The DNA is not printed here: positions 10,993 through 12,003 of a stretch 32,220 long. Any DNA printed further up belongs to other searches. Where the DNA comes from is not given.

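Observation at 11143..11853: Bacteriorhodopsin-like rhodopsin with Gly at the Asp96 donor position (DTG) in a high-GC actinobacterial housekeeping neighbourhood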

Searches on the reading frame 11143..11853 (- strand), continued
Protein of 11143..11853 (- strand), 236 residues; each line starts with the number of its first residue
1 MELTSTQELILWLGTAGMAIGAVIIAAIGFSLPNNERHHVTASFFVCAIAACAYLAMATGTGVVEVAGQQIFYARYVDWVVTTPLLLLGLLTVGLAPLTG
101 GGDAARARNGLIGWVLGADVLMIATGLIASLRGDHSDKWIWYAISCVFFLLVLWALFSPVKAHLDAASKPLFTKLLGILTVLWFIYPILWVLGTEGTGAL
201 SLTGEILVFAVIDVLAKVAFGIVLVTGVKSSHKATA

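Call 32: search_solved_structures(query=window:11146-11853:-, max_evalue=1e-34, show_alignments=5)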
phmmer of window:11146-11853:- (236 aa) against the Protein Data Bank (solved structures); distinct sequences matched with E-value up to 1e-34: 5.
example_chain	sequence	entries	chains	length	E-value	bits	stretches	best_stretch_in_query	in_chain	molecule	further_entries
8xx8_A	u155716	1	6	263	6e-40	140.6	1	7-230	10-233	Rhodopsin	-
7zou_A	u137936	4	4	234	1.2e-37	133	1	8-232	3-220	Synechocystis halorhodopsin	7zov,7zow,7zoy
6lm1_A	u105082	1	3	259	1.3e-35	126.4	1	9-227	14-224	Rhodopsin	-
6kfq_A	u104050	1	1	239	3.6e-35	124.9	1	8-227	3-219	Rhodopsin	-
4jr8_A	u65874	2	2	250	3.9e-35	124.8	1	8-226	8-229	Cruxrhodopsin-3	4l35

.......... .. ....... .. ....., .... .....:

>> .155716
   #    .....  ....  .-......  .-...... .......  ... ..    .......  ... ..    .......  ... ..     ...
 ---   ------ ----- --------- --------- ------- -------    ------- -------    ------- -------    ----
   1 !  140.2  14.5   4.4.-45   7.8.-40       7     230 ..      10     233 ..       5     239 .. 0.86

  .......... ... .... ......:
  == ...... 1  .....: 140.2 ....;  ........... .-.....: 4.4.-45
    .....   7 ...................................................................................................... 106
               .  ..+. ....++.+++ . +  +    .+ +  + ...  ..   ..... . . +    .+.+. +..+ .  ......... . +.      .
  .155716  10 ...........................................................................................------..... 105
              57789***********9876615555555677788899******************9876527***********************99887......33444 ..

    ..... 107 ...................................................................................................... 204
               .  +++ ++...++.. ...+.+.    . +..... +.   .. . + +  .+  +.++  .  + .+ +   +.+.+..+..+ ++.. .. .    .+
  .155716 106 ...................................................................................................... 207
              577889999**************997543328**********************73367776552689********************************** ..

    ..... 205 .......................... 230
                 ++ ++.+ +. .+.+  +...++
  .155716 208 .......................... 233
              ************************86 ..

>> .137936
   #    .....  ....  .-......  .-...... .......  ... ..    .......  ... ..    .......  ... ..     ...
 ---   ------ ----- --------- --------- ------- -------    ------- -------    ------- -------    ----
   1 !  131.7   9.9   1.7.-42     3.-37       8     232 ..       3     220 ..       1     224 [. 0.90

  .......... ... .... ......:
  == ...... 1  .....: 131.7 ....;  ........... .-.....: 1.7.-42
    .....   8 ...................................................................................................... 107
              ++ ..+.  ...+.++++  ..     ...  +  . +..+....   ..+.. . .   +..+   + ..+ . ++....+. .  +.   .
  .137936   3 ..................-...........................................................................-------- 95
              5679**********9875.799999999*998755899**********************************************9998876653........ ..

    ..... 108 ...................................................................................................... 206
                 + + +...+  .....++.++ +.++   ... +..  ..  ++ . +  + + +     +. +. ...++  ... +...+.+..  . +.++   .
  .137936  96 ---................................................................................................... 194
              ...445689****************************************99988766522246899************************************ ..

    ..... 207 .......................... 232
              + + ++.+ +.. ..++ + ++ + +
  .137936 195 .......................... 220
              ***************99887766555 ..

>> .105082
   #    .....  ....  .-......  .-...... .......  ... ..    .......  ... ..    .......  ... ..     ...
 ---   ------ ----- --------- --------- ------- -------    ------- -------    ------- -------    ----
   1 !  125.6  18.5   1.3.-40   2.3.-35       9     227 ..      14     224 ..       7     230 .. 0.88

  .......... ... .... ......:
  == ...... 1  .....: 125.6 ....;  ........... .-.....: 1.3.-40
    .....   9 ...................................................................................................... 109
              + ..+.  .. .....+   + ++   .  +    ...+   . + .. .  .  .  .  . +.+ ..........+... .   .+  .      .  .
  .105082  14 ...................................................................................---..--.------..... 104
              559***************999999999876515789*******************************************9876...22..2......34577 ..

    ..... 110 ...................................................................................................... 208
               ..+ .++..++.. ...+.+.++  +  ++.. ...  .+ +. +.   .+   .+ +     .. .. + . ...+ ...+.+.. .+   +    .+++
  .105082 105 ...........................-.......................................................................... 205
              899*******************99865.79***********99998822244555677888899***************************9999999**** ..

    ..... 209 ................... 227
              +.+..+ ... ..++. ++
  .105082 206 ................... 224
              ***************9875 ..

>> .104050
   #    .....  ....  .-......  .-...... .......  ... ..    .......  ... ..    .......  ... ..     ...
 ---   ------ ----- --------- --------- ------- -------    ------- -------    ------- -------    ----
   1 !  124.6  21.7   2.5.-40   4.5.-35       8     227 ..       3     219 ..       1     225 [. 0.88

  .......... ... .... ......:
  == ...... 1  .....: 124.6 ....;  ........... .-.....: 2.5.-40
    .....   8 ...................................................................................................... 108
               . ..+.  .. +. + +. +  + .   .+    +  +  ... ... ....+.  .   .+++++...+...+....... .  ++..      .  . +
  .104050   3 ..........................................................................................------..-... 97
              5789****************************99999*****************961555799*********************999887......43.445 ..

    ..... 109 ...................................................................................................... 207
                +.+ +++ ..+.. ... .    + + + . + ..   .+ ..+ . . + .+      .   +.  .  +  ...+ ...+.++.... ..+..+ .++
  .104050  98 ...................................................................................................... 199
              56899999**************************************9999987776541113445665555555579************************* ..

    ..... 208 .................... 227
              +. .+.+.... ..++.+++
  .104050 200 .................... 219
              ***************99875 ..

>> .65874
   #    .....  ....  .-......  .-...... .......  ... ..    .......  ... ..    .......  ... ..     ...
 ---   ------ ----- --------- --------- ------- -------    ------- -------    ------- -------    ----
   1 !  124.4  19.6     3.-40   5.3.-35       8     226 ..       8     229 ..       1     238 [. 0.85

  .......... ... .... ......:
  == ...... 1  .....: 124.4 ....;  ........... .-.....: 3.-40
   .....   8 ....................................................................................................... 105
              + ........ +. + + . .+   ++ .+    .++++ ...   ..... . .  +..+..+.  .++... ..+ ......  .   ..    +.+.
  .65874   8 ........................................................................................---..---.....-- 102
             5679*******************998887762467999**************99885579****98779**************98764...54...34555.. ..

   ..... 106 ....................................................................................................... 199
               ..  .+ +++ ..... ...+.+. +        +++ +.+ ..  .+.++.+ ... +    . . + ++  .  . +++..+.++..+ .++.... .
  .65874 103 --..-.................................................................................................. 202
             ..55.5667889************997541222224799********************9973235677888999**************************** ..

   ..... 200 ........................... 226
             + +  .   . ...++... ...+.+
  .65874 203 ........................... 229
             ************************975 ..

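Call 41: find_encoding_contigs(protein=window:11143-11853:-, flank=10000, max_places=4)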
Protein window:11143-11853:- (236 aa): no gene with exactly this product is on record in the collection.

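Call 42: find_related_loci(query=window:11146-11853:-, collection=genome_contigs, flank=10000)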
Query window:11146-11853:- (236 aa) in genome_contigs; peptide patterns used: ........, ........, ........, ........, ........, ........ (x = any residue, [..] = any of these).
271 stretches matched a pattern; 45 encode a relative of the query (tblastn E <= 1e-3); 45 distinct loci.
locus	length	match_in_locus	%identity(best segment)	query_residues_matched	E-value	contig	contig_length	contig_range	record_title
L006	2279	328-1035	100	1-236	3e-161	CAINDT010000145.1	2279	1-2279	MAG: uncultured actinobacterium isolate Loclat_bin-15560 genome assembly, contig: bin-15560:145/499, whole genome shotgu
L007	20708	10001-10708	94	1-236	4e-135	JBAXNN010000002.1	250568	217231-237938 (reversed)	MAG: Thermoleophilia bacterium isolate ELA480 MAG480_2, whole genome shotgun sequence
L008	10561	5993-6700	90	1-236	4e-130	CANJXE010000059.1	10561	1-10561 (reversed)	MAG: Actinobacteria bacterium isolate RH-23may17-757 genome assembly, contig: RH-23may17-C50333, whole genome shotgun se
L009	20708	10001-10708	94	1-236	1e-127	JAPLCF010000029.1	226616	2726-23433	MAG: Actinomycetota bacterium isolate LacPavin_0818_WC50_MAG_67_13 LacPavin_0818_WC50_scaffold_156015, whole genome shot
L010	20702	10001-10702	79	1-234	4e-121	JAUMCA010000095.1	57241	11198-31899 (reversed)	MAG: Thermoleophilia bacterium isolate P_THER2 NODE_576_length_57241_cov_1.550618, whole genome shotgun sequence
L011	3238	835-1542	83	1-236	2e-113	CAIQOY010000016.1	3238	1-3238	MAG: uncultured actinobacterium isolate LaPlata-b_bin-0125 genome assembly, contig: bin-0125:016/408, whole genome shotg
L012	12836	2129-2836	82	1-236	2e-110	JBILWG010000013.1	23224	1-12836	MAG: Gaiellales bacterium isolate ME2018-09-14_3300042561_group8_bin152 Rohwer_bin385_scaffold_774_c1, whole genome shot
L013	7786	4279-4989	83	1-236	2e-109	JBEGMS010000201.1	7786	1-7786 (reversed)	MAG: Actinomycetota bacterium isolate NASQAN2016_083_B_bin.61 scaffold_407539, whole genome shotgun sequence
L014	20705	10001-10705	72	1-236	3e-103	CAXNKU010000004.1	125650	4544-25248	MAG: Gaiellales bacterium isolate ME-04may21-LR-75 genome assembly, contig: ME-04may21-LR-C589, whole genome shotgun seq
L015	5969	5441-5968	91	1-176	2e-95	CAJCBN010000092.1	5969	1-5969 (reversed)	MAG: uncultured actinobacterium isolate Loc081215-4m_bin-1677 genome assembly, contig: bin-1677:092/520, whole genome sh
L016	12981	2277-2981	69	1-236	3e-93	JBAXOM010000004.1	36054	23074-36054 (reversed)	MAG: Thermoleophilia bacterium isolate ELA505 MAG505_4, whole genome shotgun sequence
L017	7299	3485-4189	70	1-236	7e-90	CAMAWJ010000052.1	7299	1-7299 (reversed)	MAG: Bifidobacterium breve isolate MaH-09apr19-181 genome assembly, contig: MaH-09apr19-C25243, whole genome shotgun seq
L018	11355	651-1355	70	1-236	3e-88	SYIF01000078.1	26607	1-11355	MAG: Actinomycetota bacterium isolate F1-60-MAGs149 F1-60__c383265, whole genome shotgun sequence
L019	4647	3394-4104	69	1-236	2e-86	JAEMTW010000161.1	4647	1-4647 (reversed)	MAG: Thermoleophilia bacterium isolate SupBloom_Metag_035 Bloom_5_S5_NODE_13092_length_4647_cov_5.022213, whole genome s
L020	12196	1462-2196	53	3-230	3e-78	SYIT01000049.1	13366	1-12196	MAG: Actinomycetota bacterium isolate F1-60-MAGs163 F1-60__c296536, whole genome shotgun sequence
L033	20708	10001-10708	57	3-236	1e-70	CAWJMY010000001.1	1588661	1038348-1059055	MAG: uncultured Solirubrobacteraceae bacterium isolate MFD02581.bin.2.41 genome assembly, contig: contig_18431, whole ge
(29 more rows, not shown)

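Call 70: find_encoding_contigs(protein=P0095, flank=8000, max_places=2)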
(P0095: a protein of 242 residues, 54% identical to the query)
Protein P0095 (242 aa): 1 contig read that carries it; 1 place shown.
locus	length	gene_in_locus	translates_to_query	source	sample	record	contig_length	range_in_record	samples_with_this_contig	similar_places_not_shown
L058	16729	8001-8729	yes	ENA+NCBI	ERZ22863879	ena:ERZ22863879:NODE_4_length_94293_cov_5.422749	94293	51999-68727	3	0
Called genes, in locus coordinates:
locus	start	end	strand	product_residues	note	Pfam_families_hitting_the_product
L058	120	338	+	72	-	-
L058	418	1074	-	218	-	-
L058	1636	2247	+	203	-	PF00484:Pro_CA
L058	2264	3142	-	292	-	PF20376:DUF6671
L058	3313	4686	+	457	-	-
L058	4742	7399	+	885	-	-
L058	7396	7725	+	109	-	PF00543:P-II, PF02641:DUF190 (faint)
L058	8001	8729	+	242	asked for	PF01036:Bac_rhodopsin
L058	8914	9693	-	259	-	PF12728:HTH_17, PF02607:B12-binding_2, PF02310:B12-binding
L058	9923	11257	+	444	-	PF00180:Iso_dh, PF18324:Isocitrate_DH_C_bact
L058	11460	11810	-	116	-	PF25213:HVO_A0261_N (weak), PF01978:TrmB (weak), PF12802:MarR_2, PF09339:HTH_IclR (weak), PF13412:HTH_24 (weak), PF13545:HTH_Crp_2 (weak)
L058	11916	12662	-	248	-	-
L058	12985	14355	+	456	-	PF07690:MFS_1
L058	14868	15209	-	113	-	-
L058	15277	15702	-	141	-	-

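Call 71: find_encoding_contigs(protein=P0050, flank=8000, max_places=2)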
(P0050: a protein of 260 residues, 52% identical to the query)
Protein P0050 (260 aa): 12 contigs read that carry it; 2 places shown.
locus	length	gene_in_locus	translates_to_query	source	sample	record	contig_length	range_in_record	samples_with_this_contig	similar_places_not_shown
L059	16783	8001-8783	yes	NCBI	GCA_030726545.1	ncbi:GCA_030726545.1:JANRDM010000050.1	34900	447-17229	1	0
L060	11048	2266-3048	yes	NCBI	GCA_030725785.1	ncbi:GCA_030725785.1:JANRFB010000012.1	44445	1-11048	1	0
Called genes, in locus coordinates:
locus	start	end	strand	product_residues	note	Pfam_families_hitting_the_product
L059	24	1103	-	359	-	PF23023:Anti-Pycsar_Apyc1, PF00753:Lactamase_B, PF12706:Lactamase_B_2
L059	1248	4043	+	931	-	PF19077:Big_13 (faint)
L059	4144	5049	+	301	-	PF00497:SBP_bac_3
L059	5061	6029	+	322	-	PF00528:BPD_transp_1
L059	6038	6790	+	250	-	PF00005:ABC_tran, PF02463:SMC_N, PF13304:AAA_21 (weak)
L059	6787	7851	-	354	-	PF00817:IMS, PF11799:IMS_C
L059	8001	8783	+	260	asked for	PF01036:Bac_rhodopsin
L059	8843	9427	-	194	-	PF04542:Sigma70_r2, PF08281:Sigma70_r4_2, PF04545:Sigma70_r4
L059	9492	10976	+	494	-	PF03007:WS_DGAT_cat, PF06974:WS_DGAT_C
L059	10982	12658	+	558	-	PF00795:CN_hydrolase, PF02540:NAD_synthase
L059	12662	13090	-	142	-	PF13622:4HBT_3 (weak), PF03061:4HBT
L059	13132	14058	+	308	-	PF08281:Sigma70_r4_2 (weak), PF10099:RskA_C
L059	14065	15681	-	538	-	PF01565:FAD_binding_4, PF02913:FAD-oxidase_C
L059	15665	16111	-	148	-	PF10604:Polyketide_cyc2, PF03364:Polyketide_cyc, PF08327:AHSA1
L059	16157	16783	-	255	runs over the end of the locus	PF00376:MerR (weak), PF13411:MerR_1, PF28507:Rv1828_C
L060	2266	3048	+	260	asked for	PF01036:Bac_rhodopsin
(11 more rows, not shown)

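Call 72: find_encoding_contigs(protein=P0002, flank=10000, max_places=2)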
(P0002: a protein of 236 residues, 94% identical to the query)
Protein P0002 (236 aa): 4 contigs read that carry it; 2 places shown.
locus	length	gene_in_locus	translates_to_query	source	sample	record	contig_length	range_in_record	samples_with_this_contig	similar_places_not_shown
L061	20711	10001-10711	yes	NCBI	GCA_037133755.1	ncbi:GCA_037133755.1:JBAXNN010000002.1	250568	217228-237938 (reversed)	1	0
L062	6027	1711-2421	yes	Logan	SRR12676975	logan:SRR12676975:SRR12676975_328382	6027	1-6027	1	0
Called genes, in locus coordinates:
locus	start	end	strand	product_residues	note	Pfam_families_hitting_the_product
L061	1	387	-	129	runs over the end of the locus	PF04134:DCC1-like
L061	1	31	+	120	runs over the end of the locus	PF05899:Cupin_3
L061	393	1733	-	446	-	PF08245:Mur_ligase_M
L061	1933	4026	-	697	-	PF13306:LRR_5, PF00041:fn3 (weak)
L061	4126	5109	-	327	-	PF21694:DNA_pol3_delta_C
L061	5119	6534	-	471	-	PF13567:DUF4131, PF03772:Competence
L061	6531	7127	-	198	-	PF00633:HHH (faint), PF10531:SLBB, PF22461:SLBB_2 (weak), PF14520:HHH_5 (faint), PF21176:RecR_HhH (faint), PF12836:HHH_3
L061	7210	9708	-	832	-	PF00133:tRNA-synt_1, PF01921:tRNA-synt_1f (faint), PF09334:tRNA-synt_1g, PF13603:tRNA-synt_1_2, PF00133:tRNA-synt_1, PF09334:tRNA-synt_1g, PF08264:Anticodon_1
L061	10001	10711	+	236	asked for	PF01036:Bac_rhodopsin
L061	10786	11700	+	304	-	PF00005:ABC_tran, PF13304:AAA_21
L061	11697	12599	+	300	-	PF12698:ABC2_membrane_3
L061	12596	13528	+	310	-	PF00005:ABC_tran, PF13304:AAA_21 (weak)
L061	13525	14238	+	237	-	PF12679:ABC2_membrane_2 (weak), PF12730:ABC2_membrane_4 (weak), PF12698:ABC2_membrane_3 (weak)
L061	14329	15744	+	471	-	PF04261:Dyp_perox_N, PF20628:Dyp_perox_C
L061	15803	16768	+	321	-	PF05982:Sbt_1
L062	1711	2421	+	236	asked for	PF01036:Bac_rhodopsin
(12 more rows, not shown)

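Call 73: search_protein_families(library=pfam, proteins=[L058:3313-4686:+, L058:4742-7399:+, L058:8914-9693:-, L033:10798-11826:-], max_evalue=0.001)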
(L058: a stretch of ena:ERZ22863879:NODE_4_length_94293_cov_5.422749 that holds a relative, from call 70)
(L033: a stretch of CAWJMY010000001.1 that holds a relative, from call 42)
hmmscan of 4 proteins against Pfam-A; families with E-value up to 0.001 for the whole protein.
L058:3313-4686:+ (457 aa): 2 families
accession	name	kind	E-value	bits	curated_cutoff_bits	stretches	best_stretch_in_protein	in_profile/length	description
PF00361.26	Proton_antipo_M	-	2.3e-34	119.4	21.5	1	124-346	2-229/294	NADH:quinone oxidoreductase/Mrp antiporter, TM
PF00662.26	Proton_antipo_N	-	1.4e-08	34.9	24.5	1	64-107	8-51/51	NADH-Ubiquinone oxidoreductase (complex I), chain 5 N-terminus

L058:4742-7399:+ (885 aa): 1 family
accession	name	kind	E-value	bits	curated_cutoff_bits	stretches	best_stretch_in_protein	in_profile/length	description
PF10070.14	DabA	-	4.2e-251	836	25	1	54-854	3-747/747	Probable inorganic carbon transporter subunit DabA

L058:8914-9693:- (259 aa): 5 families
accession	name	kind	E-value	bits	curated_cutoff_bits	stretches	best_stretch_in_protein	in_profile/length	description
PF02310.24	B12-binding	-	1.9e-12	47.5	32.1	1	159-241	3-87/121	B12 binding domain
PF02607.22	B12-binding_2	-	9.3e-12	45.4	23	1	75-145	2-71/74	B12 binding domain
PF12728.13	HTH_17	-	1.9e-09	38.1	27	1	8-51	2-45/51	Helix-turn-helix domain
PF13384.12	HTH_23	-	5.6e-05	23.3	24.6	0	8-29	18-39/50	Homeodomain-like domain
PF13338.12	AbiEi_4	-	0.00037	21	25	0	6-33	12-38/49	Transcriptional regulator, AbiEi antitoxin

L033:10798-11826:- (342 aa): 1 family
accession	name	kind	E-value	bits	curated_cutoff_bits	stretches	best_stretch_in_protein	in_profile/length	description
PF15461.11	BCD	-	1.1e-50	173.2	28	1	49-335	1-267/267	Beta-carotene 15,15'-dioxygenase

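Call 74: predict_structure(alignment_id=A1)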
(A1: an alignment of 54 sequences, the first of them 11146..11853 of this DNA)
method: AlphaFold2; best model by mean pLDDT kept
length: 236 residues; sequences in the alignment: 54
mean_pLDDT: 92.0   pTM: 0.88
mean pLDDT of the five models: 92.0, 91.7, 90.6, 90.1, 89.9
residues with pLDDT >= 90: 175; 70-90: 54; 50-70: 6; < 50: 1
segments of 3 or more residues with pLDDT < 50: none
pLDDT, mean of each block of 10 residues (from residue 1): 91 98 94 87 96 97 91 96 95 79 85 97 96 91 97 95 89 94 91 91 94 95 93 65
secondary structure, 60 per line:
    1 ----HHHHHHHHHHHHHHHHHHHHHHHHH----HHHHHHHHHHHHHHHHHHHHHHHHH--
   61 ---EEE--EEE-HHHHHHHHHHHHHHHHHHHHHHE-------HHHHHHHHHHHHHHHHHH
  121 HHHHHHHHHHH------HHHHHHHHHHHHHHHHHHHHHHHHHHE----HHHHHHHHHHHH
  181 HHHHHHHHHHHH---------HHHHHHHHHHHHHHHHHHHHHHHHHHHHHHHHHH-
elements in order: H5-29 H34-58 E64-66 E69-71 H73-94 H103-131 H138-163 H169-192 H202-235
